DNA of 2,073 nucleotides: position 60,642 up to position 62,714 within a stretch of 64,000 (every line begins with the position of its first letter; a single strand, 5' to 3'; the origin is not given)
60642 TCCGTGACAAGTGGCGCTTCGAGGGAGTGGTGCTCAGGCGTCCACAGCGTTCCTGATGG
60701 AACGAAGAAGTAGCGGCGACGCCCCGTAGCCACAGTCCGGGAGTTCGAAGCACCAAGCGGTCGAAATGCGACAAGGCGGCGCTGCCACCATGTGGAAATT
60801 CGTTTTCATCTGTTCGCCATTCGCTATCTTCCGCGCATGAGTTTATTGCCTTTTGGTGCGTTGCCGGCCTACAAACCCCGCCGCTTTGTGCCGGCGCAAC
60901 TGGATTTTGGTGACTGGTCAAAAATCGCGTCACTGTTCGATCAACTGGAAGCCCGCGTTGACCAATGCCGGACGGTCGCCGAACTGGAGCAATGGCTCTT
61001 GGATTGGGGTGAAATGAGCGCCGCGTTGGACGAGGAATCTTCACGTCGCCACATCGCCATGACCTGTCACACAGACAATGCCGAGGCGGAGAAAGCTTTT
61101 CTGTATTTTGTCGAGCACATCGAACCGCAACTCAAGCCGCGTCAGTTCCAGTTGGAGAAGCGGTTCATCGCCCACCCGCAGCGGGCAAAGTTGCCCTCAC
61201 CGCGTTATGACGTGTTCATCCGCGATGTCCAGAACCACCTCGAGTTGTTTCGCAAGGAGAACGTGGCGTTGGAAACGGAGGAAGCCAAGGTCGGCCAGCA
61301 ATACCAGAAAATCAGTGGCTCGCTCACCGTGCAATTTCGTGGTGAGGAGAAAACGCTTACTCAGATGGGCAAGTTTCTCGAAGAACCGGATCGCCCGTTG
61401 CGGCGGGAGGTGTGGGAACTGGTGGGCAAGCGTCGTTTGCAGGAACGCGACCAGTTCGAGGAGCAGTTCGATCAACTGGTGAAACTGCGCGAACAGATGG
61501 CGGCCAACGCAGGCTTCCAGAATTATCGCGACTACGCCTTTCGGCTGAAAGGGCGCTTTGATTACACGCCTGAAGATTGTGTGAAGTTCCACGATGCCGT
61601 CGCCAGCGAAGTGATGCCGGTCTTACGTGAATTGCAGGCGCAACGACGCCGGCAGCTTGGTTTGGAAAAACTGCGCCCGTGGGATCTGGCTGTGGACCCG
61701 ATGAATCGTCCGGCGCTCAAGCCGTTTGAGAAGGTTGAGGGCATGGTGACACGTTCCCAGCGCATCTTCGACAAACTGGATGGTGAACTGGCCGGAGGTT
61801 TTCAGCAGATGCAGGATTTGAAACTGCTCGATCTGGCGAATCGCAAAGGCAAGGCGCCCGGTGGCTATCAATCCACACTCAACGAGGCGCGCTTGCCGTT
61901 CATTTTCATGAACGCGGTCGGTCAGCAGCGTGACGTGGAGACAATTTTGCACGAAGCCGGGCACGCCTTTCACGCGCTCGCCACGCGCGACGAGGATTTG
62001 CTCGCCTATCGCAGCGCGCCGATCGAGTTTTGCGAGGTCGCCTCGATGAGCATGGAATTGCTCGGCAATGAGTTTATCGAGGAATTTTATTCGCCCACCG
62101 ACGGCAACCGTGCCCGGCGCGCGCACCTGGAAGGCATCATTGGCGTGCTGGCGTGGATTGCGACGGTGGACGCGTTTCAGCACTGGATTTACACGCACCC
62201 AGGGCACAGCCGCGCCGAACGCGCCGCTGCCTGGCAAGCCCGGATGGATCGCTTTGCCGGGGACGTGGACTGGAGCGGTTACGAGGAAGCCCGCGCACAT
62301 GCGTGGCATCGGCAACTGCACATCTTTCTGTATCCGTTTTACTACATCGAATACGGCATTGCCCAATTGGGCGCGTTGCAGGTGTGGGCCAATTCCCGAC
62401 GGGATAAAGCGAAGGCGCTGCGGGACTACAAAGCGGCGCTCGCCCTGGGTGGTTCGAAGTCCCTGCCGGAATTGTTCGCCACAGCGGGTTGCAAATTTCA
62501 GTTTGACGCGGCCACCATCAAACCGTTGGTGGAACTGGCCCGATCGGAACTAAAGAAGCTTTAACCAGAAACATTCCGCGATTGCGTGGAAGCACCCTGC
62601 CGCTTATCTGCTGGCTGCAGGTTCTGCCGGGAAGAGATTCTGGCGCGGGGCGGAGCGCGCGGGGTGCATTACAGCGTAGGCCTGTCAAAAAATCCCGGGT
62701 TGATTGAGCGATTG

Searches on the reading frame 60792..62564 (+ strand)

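Call 54: search_protein_families(library=pfam, proteins=[window:60792-62564:+], max_evalue=0.00001)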
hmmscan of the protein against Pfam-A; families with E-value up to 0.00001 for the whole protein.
window:60792-62564:+ (590 aa): 1 family
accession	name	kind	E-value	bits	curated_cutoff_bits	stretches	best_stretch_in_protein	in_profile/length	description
PF01432.26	Peptidase_M3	-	5e-48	165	27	1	196-577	3-453/457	Peptidase family M3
